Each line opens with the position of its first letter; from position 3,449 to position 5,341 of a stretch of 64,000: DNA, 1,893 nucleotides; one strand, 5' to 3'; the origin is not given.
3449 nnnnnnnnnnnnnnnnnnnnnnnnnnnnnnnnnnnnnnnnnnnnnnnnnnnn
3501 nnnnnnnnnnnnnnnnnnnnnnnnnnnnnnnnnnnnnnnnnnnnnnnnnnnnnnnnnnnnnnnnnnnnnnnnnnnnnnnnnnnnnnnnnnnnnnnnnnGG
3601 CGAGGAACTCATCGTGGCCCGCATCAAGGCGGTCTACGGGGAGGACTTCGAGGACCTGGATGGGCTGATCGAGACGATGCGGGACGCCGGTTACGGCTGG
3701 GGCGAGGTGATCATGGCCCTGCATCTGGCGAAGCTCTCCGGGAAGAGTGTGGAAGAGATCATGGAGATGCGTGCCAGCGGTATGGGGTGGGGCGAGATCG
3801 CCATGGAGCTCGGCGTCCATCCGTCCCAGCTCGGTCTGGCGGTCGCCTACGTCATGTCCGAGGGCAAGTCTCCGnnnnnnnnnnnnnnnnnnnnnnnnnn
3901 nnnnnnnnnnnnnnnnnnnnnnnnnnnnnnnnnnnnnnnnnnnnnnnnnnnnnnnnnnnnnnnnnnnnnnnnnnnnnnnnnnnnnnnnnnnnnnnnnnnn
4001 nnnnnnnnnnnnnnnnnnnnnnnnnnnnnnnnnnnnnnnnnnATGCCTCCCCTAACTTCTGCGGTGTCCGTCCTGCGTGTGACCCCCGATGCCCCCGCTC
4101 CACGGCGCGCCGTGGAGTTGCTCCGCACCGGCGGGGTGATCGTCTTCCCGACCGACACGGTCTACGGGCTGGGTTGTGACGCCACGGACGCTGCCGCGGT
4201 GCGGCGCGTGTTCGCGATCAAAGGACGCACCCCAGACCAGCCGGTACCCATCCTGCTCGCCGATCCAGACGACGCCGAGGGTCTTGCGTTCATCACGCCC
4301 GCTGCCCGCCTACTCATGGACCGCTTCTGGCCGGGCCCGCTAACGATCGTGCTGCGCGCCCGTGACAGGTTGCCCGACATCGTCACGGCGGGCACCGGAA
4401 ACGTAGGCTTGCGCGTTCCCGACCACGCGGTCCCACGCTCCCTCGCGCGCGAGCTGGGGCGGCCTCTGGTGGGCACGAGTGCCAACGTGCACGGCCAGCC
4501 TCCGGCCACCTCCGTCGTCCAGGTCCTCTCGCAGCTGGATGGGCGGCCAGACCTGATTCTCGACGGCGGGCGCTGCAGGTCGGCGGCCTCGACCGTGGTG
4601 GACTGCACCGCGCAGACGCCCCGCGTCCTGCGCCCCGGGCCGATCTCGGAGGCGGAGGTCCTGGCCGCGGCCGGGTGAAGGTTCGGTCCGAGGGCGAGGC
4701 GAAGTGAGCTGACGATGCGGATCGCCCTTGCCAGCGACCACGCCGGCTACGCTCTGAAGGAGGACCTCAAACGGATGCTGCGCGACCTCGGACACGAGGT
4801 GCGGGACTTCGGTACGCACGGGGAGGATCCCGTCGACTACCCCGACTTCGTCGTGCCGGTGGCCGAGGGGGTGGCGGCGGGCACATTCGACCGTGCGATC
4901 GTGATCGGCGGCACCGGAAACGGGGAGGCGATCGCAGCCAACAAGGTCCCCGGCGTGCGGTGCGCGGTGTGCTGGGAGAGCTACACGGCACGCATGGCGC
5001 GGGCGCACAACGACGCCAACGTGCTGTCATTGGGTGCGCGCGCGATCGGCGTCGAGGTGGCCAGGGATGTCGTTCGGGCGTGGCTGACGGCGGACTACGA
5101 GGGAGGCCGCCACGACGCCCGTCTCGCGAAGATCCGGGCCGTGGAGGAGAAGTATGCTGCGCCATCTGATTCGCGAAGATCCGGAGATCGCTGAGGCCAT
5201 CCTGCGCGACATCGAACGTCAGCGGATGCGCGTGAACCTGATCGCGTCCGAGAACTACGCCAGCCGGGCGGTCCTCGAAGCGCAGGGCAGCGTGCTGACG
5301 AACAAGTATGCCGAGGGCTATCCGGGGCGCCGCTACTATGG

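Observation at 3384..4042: Small secreted repeat protein inserted in the prfA-prmC-tsaC housekeeping operon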

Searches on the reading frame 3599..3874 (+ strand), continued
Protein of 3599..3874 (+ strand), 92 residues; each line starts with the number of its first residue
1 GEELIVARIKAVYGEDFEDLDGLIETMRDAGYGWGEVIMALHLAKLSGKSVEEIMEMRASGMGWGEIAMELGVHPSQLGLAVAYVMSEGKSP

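Call 39: list_cluster_members(proteins=[P0053, P0085, P0087, P0093, P0105, P0112, P0127, P0098, P0147, P0021])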
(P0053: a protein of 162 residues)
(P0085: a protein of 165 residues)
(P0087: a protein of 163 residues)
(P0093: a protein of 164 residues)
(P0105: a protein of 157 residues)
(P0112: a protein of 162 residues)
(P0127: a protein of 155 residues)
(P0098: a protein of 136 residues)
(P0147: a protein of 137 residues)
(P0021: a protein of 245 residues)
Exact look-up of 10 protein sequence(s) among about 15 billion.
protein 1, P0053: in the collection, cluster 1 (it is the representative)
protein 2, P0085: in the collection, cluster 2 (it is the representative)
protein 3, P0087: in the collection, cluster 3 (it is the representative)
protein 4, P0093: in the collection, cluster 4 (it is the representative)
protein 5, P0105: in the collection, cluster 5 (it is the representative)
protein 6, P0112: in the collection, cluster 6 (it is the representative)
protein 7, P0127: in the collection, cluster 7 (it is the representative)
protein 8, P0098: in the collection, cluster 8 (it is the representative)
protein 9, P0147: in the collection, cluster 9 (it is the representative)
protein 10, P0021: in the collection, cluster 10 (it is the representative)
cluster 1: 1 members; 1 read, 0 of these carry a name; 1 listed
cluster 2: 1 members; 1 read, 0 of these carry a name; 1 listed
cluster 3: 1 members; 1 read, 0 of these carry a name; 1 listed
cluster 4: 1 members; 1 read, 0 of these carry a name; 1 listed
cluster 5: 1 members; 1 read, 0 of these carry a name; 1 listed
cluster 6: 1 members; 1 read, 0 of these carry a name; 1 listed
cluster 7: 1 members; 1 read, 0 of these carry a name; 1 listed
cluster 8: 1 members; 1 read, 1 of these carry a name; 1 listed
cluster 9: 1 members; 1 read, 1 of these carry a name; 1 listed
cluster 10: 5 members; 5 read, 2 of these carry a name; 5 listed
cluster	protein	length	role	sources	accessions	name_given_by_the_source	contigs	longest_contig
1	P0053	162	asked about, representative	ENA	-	-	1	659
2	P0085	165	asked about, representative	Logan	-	-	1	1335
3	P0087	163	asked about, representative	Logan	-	-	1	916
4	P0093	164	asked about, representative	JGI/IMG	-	-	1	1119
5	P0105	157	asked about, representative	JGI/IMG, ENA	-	-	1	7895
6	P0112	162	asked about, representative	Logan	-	-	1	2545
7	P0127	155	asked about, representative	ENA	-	-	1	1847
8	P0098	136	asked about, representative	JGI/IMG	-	hypothetical protein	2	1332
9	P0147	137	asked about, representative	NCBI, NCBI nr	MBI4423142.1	MAG: hypothetical protein HY554_05415 [Elusimicrobia bacterium] | hypothetical protein [Elusimicrobiota bacterium]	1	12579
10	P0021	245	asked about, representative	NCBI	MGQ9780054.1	MAG: hypothetical protein ACUVRM_09295 [Bacillota bacterium]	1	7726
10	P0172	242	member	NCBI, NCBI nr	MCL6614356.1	MAG: hypothetical protein K6U03_07060 [Firmicutes bacterium] | hypothetical protein [Bacillota bacterium]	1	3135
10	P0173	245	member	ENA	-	-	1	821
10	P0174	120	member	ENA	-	-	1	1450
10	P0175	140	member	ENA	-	-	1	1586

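Call 47: search_solved_structures(query=A2, max_evalue=10, show_alignments=3)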
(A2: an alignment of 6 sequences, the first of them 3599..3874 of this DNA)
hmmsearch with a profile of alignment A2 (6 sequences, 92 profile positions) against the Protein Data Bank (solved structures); distinct sequences matched with E-value up to 10: 6.
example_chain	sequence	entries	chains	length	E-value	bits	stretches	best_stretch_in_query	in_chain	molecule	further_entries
5byo_A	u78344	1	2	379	7.4e-07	32.4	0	21-63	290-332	dTor_12x31L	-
4yxz_A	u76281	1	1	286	1.4e-05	28.3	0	21-64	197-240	dTor_9x31L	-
2jnh_A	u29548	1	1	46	0.06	16.6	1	16-52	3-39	E3 ubiquitin-protein ligase CBL-B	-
2ooa_A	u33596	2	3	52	0.073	16.4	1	16-53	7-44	E3 ubiquitin-protein ligase CBL-B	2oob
2do6_A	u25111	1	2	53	0.34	14.2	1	18-52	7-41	E3 ubiquitin-protein ligase CBL-B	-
4yxy_A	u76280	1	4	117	0.68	13.3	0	20-63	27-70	dTor_9x31L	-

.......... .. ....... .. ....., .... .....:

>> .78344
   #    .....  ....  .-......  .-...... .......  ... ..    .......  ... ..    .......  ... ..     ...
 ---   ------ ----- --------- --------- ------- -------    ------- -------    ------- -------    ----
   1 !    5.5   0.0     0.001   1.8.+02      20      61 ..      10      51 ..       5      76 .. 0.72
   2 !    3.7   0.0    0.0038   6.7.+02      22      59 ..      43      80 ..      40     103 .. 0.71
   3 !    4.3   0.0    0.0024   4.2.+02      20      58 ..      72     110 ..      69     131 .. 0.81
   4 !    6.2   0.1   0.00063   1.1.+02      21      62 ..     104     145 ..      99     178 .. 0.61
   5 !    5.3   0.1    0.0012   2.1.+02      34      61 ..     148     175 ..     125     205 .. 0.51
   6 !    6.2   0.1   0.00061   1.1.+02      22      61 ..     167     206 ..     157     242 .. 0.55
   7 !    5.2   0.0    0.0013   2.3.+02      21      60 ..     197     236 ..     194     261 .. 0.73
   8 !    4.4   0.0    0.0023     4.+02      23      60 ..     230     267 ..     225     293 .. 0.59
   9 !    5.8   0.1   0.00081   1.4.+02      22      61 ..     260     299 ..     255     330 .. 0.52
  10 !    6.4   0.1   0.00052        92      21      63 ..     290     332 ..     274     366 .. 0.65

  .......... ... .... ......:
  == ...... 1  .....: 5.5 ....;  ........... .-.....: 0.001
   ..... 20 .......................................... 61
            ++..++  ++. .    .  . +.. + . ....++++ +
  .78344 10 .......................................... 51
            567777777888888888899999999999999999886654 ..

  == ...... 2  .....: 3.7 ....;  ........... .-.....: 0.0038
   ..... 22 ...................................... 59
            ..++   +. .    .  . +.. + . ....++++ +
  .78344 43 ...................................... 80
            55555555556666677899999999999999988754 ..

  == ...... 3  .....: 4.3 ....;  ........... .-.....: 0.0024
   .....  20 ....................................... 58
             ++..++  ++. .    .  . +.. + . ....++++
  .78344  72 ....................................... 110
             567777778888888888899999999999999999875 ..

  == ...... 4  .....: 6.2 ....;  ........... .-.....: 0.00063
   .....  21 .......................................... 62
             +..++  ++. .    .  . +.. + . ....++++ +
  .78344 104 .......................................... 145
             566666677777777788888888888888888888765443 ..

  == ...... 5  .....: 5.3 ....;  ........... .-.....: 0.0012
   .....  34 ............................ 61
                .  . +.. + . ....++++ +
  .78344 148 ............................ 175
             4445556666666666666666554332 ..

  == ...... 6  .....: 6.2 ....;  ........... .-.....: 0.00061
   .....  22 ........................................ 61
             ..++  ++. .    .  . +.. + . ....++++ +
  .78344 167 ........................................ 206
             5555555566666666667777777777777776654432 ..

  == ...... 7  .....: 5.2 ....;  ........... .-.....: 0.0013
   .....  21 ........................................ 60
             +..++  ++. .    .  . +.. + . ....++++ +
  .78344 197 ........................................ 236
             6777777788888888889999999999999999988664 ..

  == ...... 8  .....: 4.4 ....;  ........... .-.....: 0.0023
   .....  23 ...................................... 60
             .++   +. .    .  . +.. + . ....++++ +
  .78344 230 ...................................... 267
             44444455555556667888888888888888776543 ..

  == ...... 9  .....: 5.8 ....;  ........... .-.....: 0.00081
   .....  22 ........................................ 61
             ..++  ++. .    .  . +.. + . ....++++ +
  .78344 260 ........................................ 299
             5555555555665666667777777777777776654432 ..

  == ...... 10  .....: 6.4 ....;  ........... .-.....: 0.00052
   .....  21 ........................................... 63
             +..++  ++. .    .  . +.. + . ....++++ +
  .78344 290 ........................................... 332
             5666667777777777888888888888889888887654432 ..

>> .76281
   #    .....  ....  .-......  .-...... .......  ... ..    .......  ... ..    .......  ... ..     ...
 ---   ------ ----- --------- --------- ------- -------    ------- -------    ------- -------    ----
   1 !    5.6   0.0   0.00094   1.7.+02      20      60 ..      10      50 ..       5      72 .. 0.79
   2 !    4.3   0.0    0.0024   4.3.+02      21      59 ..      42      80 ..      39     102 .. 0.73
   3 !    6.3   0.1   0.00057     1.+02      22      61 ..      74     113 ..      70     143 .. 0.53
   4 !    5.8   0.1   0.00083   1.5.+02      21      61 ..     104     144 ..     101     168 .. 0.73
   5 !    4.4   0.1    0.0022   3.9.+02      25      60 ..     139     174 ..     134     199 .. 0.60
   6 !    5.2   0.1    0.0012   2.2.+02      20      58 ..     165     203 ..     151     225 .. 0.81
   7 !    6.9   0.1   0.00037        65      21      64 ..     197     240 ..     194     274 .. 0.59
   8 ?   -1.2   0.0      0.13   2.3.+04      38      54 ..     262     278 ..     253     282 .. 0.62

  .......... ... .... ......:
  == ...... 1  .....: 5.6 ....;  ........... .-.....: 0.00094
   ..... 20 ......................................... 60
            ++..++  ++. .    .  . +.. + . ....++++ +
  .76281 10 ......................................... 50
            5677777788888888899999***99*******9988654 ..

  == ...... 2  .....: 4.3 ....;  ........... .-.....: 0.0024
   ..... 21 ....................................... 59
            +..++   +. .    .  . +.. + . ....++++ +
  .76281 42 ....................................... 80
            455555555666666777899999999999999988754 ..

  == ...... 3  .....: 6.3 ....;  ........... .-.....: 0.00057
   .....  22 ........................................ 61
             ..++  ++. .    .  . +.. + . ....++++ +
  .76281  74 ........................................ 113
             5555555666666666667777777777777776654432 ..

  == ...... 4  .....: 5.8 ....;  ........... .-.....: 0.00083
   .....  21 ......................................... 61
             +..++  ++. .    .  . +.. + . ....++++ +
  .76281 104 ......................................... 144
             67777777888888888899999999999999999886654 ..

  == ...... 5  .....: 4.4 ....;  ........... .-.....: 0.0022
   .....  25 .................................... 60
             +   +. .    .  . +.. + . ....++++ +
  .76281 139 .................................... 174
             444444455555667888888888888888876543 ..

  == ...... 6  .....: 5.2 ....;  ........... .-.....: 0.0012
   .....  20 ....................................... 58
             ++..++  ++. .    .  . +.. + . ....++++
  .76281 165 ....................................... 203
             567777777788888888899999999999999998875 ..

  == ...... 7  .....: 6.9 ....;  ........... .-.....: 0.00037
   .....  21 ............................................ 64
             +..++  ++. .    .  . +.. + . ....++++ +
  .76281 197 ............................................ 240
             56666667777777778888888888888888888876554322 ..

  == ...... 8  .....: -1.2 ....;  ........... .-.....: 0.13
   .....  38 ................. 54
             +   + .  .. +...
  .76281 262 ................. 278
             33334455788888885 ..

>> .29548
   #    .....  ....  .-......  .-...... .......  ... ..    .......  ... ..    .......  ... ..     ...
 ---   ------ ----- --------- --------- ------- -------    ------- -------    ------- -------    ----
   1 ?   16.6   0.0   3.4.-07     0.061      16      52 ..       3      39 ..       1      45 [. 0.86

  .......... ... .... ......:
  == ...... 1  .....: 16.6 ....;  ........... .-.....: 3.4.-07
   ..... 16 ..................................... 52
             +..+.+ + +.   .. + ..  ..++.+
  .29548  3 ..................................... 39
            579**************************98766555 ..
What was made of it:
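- Tried and rejected: UBA-like similarity (CBL-B UBA, E 0.06; call 47) is at chance level.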

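Call 58: search_dna_similar(query=window:3599-3874:+, collection=plasmids, mode=protein, max_evalue=0.001, max_rows=15)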
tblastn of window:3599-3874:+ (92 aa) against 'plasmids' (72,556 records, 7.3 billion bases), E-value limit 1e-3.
No match.
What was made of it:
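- Tried and rejected: tblastn against plasmids found no match (call 58).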

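Call 64: find_homologous_proteins(query=A6, max_evalue=0.00001)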
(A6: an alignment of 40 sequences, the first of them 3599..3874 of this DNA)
Query A6 (40 sequences) (92 aa, profile of the alignment): 7 proteins with E <= 0.00001 among 1032 candidates.
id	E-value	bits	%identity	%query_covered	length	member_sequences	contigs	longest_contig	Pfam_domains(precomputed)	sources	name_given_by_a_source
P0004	4.7e-30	121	77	100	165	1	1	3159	-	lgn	-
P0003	7.7e-30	120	77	100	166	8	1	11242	-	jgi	-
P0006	9.9e-30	120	63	98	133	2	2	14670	-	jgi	jgi:hypothetical protein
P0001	3.1e-29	118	100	100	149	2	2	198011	-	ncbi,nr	ncbi:MAG: hypothetical protein QN163_04895 [Armatimonadota bacterium]|nr:hypothetical protein [Armat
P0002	4.1e-29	118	87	100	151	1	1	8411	-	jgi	jgi:hypothetical protein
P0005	1.2e-28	116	77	100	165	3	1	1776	-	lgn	-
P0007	3.4e-20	89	67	66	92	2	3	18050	-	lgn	-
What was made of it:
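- Tried and rejected: It added no names or domain data (call 64).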

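Call 67: search_protein_families(library=pfam, alignment_id=A7, max_evalue=0.00001)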
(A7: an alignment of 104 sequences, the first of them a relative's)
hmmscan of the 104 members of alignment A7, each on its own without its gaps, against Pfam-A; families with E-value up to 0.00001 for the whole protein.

A. member 1, P0011 (377 aa): 0 families

B. families by the number of members that match (of 104 scanned): 20 families
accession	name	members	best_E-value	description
PF04255.20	DUF433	16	1.3e-14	Protein of unknown function (DUF433)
PF18915.5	DUF5667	11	9.3e-22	Domain of unknown function (DUF5667)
PF13384.12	HTH_23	6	1.1e-08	Homeodomain-like domain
PF18914.6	DUF5666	5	2.3e-15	Domain of unknown function (DUF5666)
PF13936.12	HTH_38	5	6.3e-12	Helix-turn-helix domain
PF02796.21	HTH_7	5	1e-07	Helix-turn-helix domain of resolvase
PF00196.25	GerE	3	3.3e-10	Bacterial regulatory proteins, luxR family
PF04773.18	FecR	3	4.4e-10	FecR protein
PF13518.12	HTH_28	2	1.9e-06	Helix-turn-helix domain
PF18911.6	PKD_4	1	2.6e-15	PKD domain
PF22943.2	HTH_68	1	3.6e-13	Putative helix-turn-helix domain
PF02861.25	Clp_N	1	4.4e-10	Clp amino terminal domain, pathogenicity island component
PF00801.26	PKD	1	6.1e-10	PKD domain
PF00531.28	Death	1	6.3e-09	Death domain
PF18470.6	Cas9_a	1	2.3e-08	Cas9 alpha-helical lobe domain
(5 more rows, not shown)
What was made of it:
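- Closest known: Simple tri-helical HTH domains. Same: In multi-repeat relatives the summed hits are significant (DUF433 in 16 of 104 members, best E 1e-14; call 67).
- One LysM fusion and one PKD fusion exist (call 67).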

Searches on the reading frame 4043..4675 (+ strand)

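Call 3: search_protein_families(library=pfam, proteins=[window:4043-4675:+], max_evalue=1)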
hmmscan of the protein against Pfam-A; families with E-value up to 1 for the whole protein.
window:4043-4675:+ (211 aa): 1 family
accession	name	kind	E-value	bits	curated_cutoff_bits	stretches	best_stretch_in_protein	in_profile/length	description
PF01300.24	Sua5_yciO_yrdC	-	4.4e-59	199.4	25.1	1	25-199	1-178/178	Telomere recombination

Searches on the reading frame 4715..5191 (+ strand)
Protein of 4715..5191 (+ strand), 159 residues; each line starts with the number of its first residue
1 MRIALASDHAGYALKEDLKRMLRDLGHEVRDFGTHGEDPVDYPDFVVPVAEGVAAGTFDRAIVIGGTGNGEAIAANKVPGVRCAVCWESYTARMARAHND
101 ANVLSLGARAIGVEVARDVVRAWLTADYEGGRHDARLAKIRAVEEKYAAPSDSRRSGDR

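Call 3: search_protein_families(library=pfam, proteins=[window:4715-5191:+], max_evalue=1)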
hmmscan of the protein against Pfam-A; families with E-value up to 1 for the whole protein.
window:4715-5191:+ (159 aa): 1 family
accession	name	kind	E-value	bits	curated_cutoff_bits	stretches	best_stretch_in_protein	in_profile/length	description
PF02502.23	LacAB_rpiB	-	4e-56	189.2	24.7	1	3-140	1-138/138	Ribose/Galactose Isomerase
